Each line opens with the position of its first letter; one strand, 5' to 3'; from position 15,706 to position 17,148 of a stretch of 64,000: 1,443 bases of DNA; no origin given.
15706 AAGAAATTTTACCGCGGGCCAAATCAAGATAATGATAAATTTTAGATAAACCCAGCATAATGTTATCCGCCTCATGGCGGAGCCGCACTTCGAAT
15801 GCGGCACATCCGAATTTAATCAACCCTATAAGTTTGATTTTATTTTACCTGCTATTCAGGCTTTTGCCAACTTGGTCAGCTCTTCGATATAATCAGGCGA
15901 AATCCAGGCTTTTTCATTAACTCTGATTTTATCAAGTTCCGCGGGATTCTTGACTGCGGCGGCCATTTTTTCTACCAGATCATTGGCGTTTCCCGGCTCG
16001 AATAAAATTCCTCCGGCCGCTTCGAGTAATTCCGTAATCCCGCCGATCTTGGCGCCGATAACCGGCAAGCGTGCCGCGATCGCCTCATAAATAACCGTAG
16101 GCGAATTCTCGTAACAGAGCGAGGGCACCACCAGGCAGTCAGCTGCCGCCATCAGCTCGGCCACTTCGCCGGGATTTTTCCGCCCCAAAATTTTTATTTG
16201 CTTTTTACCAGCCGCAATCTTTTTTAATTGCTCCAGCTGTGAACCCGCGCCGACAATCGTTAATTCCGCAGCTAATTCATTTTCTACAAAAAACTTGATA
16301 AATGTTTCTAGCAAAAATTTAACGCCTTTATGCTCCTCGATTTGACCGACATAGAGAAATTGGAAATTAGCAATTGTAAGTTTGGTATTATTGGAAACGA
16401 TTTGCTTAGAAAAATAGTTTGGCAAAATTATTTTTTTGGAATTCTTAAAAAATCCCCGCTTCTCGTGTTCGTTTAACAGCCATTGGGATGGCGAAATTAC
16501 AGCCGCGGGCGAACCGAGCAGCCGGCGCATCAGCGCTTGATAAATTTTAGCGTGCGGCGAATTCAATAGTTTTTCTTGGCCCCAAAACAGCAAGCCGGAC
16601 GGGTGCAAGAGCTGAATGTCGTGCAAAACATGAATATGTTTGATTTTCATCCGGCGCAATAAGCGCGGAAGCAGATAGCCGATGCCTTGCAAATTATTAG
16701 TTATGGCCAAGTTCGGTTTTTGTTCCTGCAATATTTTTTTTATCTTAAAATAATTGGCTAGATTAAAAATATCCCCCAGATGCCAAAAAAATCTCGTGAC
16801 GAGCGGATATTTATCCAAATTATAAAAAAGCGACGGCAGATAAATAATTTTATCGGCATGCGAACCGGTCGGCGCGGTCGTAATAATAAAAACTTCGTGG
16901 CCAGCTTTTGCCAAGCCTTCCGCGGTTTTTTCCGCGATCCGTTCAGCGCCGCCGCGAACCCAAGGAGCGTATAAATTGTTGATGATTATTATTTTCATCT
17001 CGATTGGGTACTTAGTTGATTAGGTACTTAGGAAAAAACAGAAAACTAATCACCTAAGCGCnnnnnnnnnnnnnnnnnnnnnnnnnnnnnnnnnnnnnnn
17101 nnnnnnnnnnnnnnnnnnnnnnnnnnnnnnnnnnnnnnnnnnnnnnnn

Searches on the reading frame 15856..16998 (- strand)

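Call 70: search_protein_families(library=pfam, proteins=[window:15856-16998:-], max_evalue=0.00001)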
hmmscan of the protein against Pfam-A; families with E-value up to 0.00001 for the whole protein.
window:15856-16998:- (380 aa): 5 families
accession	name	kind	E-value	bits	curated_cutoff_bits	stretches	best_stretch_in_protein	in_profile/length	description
PF00534.26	Glycos_transf_1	-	1.5e-27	96.6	26.4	1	212-362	16-169/172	Glycosyl transferases group 1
PF13692.12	Glyco_trans_1_4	-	4.5e-26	92.2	27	1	213-350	3-141/142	Glycosyl transferases group 1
PF13439.12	Glyco_transf_4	-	3e-19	70.1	28.5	1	16-194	2-164/170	Glycosyltransferase Family 4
PF13579.12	Glyco_trans_4_4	-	3.5e-13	50.6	29.7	1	16-188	1-151/158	Glycosyl transferase 4-like domain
PF20706.3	GT4-conflict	-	1.6e-06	27.8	26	0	208-347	194-338/385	Family 4 Glycosyltransferase in conflict systems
